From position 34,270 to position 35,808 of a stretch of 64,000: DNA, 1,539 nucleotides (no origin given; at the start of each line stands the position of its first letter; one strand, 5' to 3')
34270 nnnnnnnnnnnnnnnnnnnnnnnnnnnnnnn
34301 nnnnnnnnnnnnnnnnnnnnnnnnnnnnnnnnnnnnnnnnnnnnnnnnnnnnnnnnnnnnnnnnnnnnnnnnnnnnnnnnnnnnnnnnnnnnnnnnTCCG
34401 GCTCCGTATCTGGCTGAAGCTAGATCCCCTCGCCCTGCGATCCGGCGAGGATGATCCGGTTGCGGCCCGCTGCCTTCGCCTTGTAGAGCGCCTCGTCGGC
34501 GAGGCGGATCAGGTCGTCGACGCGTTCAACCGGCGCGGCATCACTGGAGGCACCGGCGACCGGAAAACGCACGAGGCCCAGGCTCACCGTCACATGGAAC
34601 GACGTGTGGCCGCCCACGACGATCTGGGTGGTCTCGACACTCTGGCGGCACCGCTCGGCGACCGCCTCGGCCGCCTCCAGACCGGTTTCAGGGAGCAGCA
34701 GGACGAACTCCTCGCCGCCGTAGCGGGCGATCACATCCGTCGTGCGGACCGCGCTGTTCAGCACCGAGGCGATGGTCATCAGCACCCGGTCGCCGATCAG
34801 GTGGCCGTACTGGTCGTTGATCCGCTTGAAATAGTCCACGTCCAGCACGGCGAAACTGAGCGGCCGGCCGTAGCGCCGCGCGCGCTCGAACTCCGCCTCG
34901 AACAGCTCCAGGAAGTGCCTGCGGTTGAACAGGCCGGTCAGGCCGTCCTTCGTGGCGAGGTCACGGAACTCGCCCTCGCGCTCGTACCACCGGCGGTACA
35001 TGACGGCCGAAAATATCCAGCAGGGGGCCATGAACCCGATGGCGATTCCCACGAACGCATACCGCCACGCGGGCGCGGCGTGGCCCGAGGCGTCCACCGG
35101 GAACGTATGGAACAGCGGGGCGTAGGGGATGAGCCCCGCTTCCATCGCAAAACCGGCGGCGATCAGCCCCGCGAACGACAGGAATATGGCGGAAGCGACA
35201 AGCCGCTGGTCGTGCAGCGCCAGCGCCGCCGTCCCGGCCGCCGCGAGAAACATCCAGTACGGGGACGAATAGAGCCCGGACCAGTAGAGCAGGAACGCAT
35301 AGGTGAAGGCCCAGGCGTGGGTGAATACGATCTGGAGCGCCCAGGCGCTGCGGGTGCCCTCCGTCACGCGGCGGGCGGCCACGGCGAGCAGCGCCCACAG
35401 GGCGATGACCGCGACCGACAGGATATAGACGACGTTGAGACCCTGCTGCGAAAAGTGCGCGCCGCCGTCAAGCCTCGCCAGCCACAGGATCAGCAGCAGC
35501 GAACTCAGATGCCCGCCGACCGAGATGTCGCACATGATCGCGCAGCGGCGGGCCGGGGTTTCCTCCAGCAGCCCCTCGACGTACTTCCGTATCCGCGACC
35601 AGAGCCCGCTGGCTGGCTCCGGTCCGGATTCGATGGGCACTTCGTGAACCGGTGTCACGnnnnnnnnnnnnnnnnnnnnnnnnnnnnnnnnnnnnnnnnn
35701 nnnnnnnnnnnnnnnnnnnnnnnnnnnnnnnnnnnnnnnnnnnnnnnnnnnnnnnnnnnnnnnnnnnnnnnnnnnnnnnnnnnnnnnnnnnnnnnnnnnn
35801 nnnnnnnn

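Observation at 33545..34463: MBL-fold hydrolase gene bracketed by direct repeats of about 42 bp, one of them a duplicated GGDEF C-terminal fragment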

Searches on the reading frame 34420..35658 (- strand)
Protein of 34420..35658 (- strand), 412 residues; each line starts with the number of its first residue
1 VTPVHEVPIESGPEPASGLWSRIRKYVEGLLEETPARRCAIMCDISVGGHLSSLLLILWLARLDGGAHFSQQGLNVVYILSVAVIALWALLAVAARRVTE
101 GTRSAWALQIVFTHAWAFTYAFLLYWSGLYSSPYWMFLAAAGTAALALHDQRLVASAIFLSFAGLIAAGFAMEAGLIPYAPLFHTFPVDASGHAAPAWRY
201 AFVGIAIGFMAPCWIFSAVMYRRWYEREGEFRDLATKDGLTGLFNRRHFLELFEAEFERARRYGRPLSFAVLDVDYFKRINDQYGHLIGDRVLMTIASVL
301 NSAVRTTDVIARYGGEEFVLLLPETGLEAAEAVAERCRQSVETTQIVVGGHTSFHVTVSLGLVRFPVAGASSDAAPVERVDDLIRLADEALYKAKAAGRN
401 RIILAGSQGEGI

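Call 5: find_encoding_contigs(protein=window:34420-35658:-, flank=10000, max_places=10)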
Protein window:34420-35658:- (412 aa): no gene with exactly this product is on record in the collection.

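Call 7: find_related_loci(query=window:34420-35658:-, collection=genome_contigs, flank=8000)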
Query window:34420-35658:- (412 aa) in genome_contigs; peptide patterns used: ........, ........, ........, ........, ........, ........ (x = any residue, [..] = any of these).
600 stretches matched a pattern (row limit reached: there are more); 584 encode a relative of the query (tblastn E <= 1e-3); the best 80 are kept; 80 distinct loci.
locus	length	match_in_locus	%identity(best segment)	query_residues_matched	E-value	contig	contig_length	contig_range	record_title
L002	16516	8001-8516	48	229-405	2e-45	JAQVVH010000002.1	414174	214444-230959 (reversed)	MAG: Gallionella sp. isolate STF1_75 NODE_8_length_414174_cov_17.923806_Sandtown_F1, whole genome shotgun sequence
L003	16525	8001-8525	45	215-408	9e-44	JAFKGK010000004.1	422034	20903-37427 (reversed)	MAG: Candidatus Melainabacteria bacterium isolate SCN18_26_2_15_R4_P_51_74 SCN18_26_2_15_R4_P_scaffold_28, whole genome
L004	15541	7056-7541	49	233-402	2e-43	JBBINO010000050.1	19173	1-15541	MAG: Acidobacteriota bacterium isolate QNF170220_bin_258 NODE_3283_length_19173_cov_23.102783, whole genome shotgun sequ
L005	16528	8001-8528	42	217-407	4e-42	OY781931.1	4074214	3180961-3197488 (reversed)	MAG: Maridesulfovibrio sp. isolate 42758462-51a7-43a4-8c96-062141770230 genome assembly, chromosome: 1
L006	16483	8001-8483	47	234-402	7e-42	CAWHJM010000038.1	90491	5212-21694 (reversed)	MAG: uncultured Chloroflexia bacterium isolate MFD02923.bin.1.113 genome assembly, contig: contig_2600, whole genome sho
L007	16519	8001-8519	47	233-409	3e-42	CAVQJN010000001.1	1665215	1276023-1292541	MAG: Thermoanaerobaculia bacterium isolate MFD02416.bin.1.114 genome assembly, contig: contig_30979, whole genome shotgu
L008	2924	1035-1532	46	228-401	5e-42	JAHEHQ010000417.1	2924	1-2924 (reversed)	MAG: Gammaproteobacteria bacterium isolate Ww462 NODE_192352_length_2924_cov_4.470567, whole genome shotgun sequence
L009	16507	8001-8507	44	228-404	1e-41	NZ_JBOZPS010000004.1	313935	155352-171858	Shewanella sp. MF05960 MF05960_contig_4, whole genome shotgun sequence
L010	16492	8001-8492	47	235-410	4e-41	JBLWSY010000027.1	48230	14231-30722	MAG: Oceanospirillum sp. isolate EA02-05 A02maxbin.007RE.5K@27, whole genome shotgun sequence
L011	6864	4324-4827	46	230-402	5e-41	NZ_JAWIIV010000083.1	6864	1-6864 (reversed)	Noviherbaspirillum album strain CPCC 100848 Scaffold83, whole genome shotgun sequence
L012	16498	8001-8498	46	234-402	1e-40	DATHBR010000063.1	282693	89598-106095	MAG TPA_asm: Myxococcaceae bacterium isolate SMAG_U10721 k141_575277, whole genome shotgun sequence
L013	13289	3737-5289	45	206-407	7e-41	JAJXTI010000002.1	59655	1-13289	MAG: bacterium isolate BP4.bin41 NODE_449_length_59655_cov_1.417148, whole genome shotgun sequence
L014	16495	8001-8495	47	231-402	7e-41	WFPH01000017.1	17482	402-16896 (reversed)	MAG: Thermosulfurimonas sp. isolate S012_5 k151_132656, whole genome shotgun sequence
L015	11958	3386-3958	42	202-407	8e-41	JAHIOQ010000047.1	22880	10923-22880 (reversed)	MAG: Candidatus Omnitrophota bacterium isolate KR13_S3.mb.139 KR13_S3.mb.139_k141_163001, whole genome shotgun sequence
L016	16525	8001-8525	47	223-404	4e-41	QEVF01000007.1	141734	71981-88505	MAG: Planctomycetota bacterium isolate PLA1 J3_scaffold_67, whole genome shotgun sequence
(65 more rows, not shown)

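Call 11: find_homologous_proteins(query=window:34420-35658:-, max_evalue=1e-20)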
Query window:34420-35658:- (412 aa): 4477 proteins with E <= 1e-20 among 8000 candidates; the best 120 are listed.
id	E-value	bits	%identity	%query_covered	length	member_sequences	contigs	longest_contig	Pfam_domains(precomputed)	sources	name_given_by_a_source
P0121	1.8e-266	902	100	99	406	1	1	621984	PF00990.27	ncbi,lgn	-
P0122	3.5e-132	459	53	94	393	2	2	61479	PF00990.27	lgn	-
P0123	3.9e-132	459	52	94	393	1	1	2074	PF00990.27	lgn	-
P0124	3.9e-72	262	44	77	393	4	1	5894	PF00990.27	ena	-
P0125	8.0e-70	254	39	92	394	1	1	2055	PF00990.27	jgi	jgi:diguanylate cyclase (GGDEF)-like protein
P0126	1.9e-62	230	41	79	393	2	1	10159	PF00990.27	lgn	-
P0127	1.2e-59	220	36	94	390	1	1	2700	PF00990.27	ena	-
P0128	2.7e-57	213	40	90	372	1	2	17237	PF00990.27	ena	-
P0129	2.7e-55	206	42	71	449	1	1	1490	PF00990.27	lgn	-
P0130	3.1e-55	206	39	86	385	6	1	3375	PF00990.27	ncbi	-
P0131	3.9e-55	206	45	40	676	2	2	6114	PF22335.2,PF00990.27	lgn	-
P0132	1.9e-54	203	39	79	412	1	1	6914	PF00990.27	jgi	jgi:diguanylate cyclase (GGDEF)-like protein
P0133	2.0e-51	193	35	82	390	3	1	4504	PF00990.27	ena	-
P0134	5.9e-50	189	44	40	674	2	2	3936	PF00990.27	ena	-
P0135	1.1e-48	184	53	44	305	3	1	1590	PF00990.27,PF00072.31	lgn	-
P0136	2.3e-48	183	52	44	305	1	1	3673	PF00990.27,PF00072.31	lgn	-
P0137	2.6e-48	183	49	46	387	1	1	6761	PF00990.27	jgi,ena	jgi:diguanylate cyclase (GGDEF)-like protein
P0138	4.7e-48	182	46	52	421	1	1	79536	PF00990.27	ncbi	-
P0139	5.4e-48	182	40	71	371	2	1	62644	PF00990.27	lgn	-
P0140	6.3e-48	182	39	71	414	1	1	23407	PF00990.27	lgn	-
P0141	2.0e-47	180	51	43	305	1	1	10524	PF00990.27,PF00072.31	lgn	-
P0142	2.8e-47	180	49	46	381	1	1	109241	PF01590.33,PF00990.27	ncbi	-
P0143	3.9e-47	179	51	43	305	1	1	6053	PF00990.27,PF00072.31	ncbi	-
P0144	1.5e-46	177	51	43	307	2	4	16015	PF00990.27,PF00072.31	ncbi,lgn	-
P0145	3.0e-46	176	49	47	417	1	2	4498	PF11845.14,PF00990.27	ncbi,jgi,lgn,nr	ncbi:MAG: diguanylate cyclase [bacterium]|jgi:diguanylate cyclase (GGDEF)-like protein|nr:diguanylat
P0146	3.9e-45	173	45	46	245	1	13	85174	PF00990.27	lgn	-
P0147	6.0e-45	172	52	42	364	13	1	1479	PF12860.14,PF00990.27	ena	-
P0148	6.8e-45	172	55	42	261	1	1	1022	PF13185.13,PF01590.33,PF00990.27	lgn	-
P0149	8.2e-45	172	37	71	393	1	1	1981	PF00990.27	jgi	jgi:diguanylate cyclase (GGDEF)-like protein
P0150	1.3e-44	171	55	44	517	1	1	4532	PF08448.17,PF16927.12,PF00990.27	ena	-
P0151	2.6e-44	170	49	48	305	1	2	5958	PF00990.27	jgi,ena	jgi:diguanylate cyclase (GGDEF)-like protein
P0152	2.9e-44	170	51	42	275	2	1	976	PF12860.14,PF00990.27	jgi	jgi:diguanylate cyclase (GGDEF)-like protein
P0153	3.6e-44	170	56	45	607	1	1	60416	PF13185.13,PF01590.33,PF13492.13,PF00990.27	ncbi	-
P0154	4.7e-44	169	48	45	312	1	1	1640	PF00990.27,PF00072.31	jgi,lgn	jgi:diguanylate cyclase (GGDEF)-like protein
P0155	8.6e-44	168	45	53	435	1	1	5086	PF11845.14,PF00990.27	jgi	jgi:diguanylate cyclase (GGDEF)-like protein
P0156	8.8e-44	168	37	71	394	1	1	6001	PF00990.27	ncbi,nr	ncbi:MAG TPA: GGDEF domain-containing protein [Kofleriaceae bacterium]|nr:GGDEF domain-containing pr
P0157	1.7e-43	167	52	42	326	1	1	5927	PF12860.14,PF00990.27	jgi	jgi:diguanylate cyclase (GGDEF)-like protein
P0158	2.1e-43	167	52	42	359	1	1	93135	PF12860.14,PF00990.27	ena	-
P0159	2.6e-43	167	50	43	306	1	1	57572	PF00990.27,PF00072.31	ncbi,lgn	-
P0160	2.7e-43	167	50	42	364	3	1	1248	PF12860.14,PF00990.27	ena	-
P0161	3.2e-43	166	49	43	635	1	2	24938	PF07696.18,PF07695.18,PF00990.27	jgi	jgi:diguanylate cyclase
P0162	3.8e-43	166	50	41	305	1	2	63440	PF00990.27,PF00072.31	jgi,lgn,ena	jgi:diguanylate cyclase (GGDEF)-like protein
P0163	4.5e-43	166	52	42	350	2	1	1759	PF12860.14,PF00990.27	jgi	jgi:diguanylate cyclase (GGDEF)-like protein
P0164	5.2e-43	166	49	42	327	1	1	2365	PF00990.27,PF00072.31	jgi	jgi:two-component system, cell cycle response regulator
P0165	5.8e-43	166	44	53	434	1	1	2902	PF11845.14,PF00990.27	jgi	jgi:diguanylate cyclase (GGDEF)-like protein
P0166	6.1e-43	166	51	42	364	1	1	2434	PF12860.14,PF00990.27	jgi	-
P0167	8.7e-43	165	45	50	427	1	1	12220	PF11845.14,PF00990.27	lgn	-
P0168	9.4e-43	165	51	43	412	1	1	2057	PF11845.14,PF00990.27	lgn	-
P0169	9.4e-43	165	49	43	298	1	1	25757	PF12860.14,PF00990.27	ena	-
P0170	9.4e-43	165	50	43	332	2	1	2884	PF12860.14,PF00990.27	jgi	jgi:diguanylate cyclase (GGDEF)-like protein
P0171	1.2e-42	165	48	44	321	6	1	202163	PF00990.27,PF00072.31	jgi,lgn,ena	-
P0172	1.2e-42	165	50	43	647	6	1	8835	PF07696.18,PF07695.18,PF00990.27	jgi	-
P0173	1.6e-42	164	51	41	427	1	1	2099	PF12860.14,PF00989.32,PF00990.27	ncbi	-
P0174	1.8e-42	164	53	43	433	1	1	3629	PF12860.14,PF13493.12,PF00990.27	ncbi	-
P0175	1.9e-42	164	51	43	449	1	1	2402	PF12860.14,PF13493.12,PF00990.27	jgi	jgi:diguanylate cyclase (GGDEF)-like protein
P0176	2.1e-42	164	50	43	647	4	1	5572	PF07696.18,PF07695.18,PF00990.27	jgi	-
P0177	2.8e-42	163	45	46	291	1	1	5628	PF00990.27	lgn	-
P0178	3.3e-42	163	52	43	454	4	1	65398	PF00672.31,PF00990.27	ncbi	-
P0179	3.6e-42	163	52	42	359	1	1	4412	PF12860.14,PF00990.27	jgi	jgi:diguanylate cyclase (GGDEF)-like protein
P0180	3.9e-42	163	49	43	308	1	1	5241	PF00990.27,PF00072.31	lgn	-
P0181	4.1e-42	163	53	42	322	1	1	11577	PF00990.27,PF00072.31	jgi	jgi:two-component system, cell cycle response regulator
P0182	4.9e-42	163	53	43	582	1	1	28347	PF00672.31,PF13185.13,PF01590.33,PF13492.13,PF00990.27,PF13675.12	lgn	-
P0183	5.1e-42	162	50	42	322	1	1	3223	PF00990.27,PF00072.31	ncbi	-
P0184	7.8e-42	162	49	43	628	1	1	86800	PF00672.31,PF13426.14,PF13185.13,PF01590.33,PF08448.17,PF13492.13,PF00989.32,PF00990.27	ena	-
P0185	8.3e-42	162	49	42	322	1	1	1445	PF00990.27,PF00072.31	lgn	-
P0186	8.9e-42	162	50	41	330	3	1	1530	PF12860.14,PF00990.27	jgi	jgi:diguanylate cyclase (GGDEF)-like protein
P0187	9.8e-42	162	48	48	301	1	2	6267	PF00990.27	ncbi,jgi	jgi:diguanylate cyclase (GGDEF)-like protein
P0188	9.9e-42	162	47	42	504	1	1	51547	PF08668.19,PF00990.27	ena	-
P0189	1.0e-41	161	52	43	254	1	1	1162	PF00990.27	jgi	jgi:diguanylate cyclase (GGDEF)-like protein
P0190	1.1e-41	161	50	43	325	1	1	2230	PF12860.14,PF00990.27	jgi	jgi:diguanylate cyclase (GGDEF)-like protein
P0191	1.2e-41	161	41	67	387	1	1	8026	PF00990.27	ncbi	-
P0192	1.3e-41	161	51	43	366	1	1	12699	PF00672.31,PF00990.27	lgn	-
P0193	1.5e-41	161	40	61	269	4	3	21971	PF00990.27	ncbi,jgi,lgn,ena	ncbi:MAG: GGDEF domain-containing protein [Chloroflexota bacterium]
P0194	1.6e-41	161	44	53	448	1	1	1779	PF11845.14,PF00990.27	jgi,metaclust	metaclust:\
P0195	1.9e-41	161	49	49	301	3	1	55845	PF00990.27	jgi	-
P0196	2.1e-41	160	45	45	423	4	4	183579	PF00672.31,PF00990.27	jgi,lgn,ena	jgi:diguanylate cyclase (GGDEF)-like protein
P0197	2.3e-41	160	50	42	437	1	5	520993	PF11845.14,PF00990.27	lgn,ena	-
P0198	2.9e-41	160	51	44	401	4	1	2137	PF00990.27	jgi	jgi:diguanylate cyclase (GGDEF)-like protein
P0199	3.1e-41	160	48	46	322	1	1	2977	PF00990.27,PF00072.31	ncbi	-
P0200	3.1e-41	160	50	42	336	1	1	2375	PF00990.27,PF00072.31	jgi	-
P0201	3.2e-41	160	50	42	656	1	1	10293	PF07696.18,PF07695.18,PF00990.27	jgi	jgi:two-component system, sensor histidine kinase LadS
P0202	3.6e-41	160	49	45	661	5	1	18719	PF07696.18,PF07695.18,PF00990.27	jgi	jgi:diguanylate cyclase (GGDEF)-like protein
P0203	3.8e-41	160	50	43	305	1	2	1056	PF00990.27,PF00072.31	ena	-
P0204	4.8e-41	159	47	50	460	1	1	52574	PF13185.13,PF01590.33,PF13492.13,PF00990.27,PF00072.31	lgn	-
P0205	5.3e-41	159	51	43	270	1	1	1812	PF00990.27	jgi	jgi:diguanylate cyclase (GGDEF)-like protein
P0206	5.6e-41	159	46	46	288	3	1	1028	PF13185.13,PF01590.33,PF13492.13,PF00990.27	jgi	jgi:diguanylate cyclase (GGDEF)-like protein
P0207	6.5e-41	159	51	42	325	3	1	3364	PF12860.14,PF00990.27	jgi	jgi:diguanylate cyclase (GGDEF)-like protein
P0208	6.9e-41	159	51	41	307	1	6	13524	PF00990.27,PF00072.31,PF17853.7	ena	-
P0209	7.6e-41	159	53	41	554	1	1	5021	PF17874.8,PF00515.35,PF13424.13,PF13176.13,PF13432.13,PF13428.13,PF00990.27,PF13181.13,PF07719.24,PF13374.13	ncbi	-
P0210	8.0e-41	159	47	43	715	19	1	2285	PF07696.18,PF07695.18,PF00990.27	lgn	-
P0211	8.5e-41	158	46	43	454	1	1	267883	PF13185.13,PF13492.13,PF00990.27,PF00072.31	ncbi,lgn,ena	-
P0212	8.8e-41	158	50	42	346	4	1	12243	PF12860.14,PF00990.27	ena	-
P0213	9.5e-41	158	48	43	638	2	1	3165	PF07696.18,PF07695.18,PF00990.27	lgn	-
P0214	1.1e-40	158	51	41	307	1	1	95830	PF00990.27,PF00072.31,PF17853.7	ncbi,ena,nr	ncbi:MAG TPA: diguanylate cyclase [Geobacteraceae bacterium]|nr:diguanylate cyclase [Geobacteraceae 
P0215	1.2e-40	158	53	42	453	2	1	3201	PF13426.14,PF08448.17,PF00989.32,PF00990.27,PF00072.31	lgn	-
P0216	1.2e-40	158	47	43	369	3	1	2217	PF07695.18,PF00990.27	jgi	jgi:diguanylate cyclase (GGDEF)-like protein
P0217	1.2e-40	158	52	43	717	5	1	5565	PF13426.14,PF13185.13,PF01590.33,PF13492.13,PF00989.32,PF00990.27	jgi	-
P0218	1.3e-40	158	51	43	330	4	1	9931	PF00990.27,PF00072.31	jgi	jgi:diguanylate cyclase (GGDEF)-like protein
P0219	1.4e-40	158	48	42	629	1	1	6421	PF08447.19,PF13185.13,PF01590.33,PF23717.2,PF08448.17,PF13492.13,PF00989.32,PF00990.27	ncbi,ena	-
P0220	1.4e-40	158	49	43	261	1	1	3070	PF00990.27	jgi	jgi:diguanylate cyclase (GGDEF)-like protein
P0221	1.4e-40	158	51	43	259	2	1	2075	PF13185.13,PF00990.27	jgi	-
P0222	1.4e-40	158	48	43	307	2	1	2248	PF07695.18,PF00990.27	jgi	jgi:diguanylate cyclase (GGDEF)-like protein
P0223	1.6e-40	158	50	42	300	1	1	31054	PF12860.14,PF00990.27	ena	-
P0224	1.6e-40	158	46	42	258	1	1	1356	PF00990.27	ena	-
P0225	1.8e-40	157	41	49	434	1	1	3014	PF11845.14,PF00990.27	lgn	-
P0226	1.9e-40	157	52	42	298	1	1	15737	PF12860.14,PF00990.27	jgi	jgi:diguanylate cyclase (GGDEF)-like protein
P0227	2.0e-40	157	47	43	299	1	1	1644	PF00990.27,PF17853.7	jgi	jgi:diguanylate cyclase (GGDEF)-like protein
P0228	2.4e-40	157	47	47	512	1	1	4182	PF13487.13,PF00990.27,PF00072.31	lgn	-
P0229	2.5e-40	157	51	44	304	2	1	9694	PF08448.17,PF00989.32,PF00990.27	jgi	jgi:diguanylate cyclase (GGDEF)-like protein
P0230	2.7e-40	157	49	41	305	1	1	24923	PF00990.27,PF00072.31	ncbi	ncbi:MAG: diguanylate cyclase [bacterium]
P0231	2.9e-40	157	45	45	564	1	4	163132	PF00990.27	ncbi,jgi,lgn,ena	jgi:diguanylate cyclase (GGDEF)-like protein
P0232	2.9e-40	157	48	50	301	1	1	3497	PF00990.27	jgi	jgi:diguanylate cyclase (GGDEF)-like protein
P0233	3.3e-40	157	50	44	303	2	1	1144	PF00990.27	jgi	-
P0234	3.3e-40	157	47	45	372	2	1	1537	PF20968.4,PF00990.27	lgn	-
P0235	3.5e-40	156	48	44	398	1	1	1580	PF01590.33,PF00990.27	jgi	jgi:diguanylate cyclase (GGDEF)-like protein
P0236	3.6e-40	156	49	43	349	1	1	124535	PF00990.27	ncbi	ncbi:MAG: GGDEF domain-containing protein [Rhodoferax sp.]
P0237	3.7e-40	156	50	43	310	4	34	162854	PF13426.14,PF00990.27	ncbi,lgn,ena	-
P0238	3.8e-40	156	48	44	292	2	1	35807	PF22335.2,PF00990.27,PF00072.31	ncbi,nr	ncbi:MAG: diguanylate cyclase [Deltaproteobacteria bacterium]|nr:diguanylate cyclase [Deltaproteobac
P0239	3.9e-40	156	50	44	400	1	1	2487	PF00990.27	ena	-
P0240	4.0e-40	156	47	44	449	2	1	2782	PF00672.31,PF00990.27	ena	-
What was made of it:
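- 34420..35658 (-): Membrane-anchored GGDEF diguanylate cyclase gene (412 aa from the GTG start; 406 aa as called in public records). Closest full-length homologue is 53% identical (call 11).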
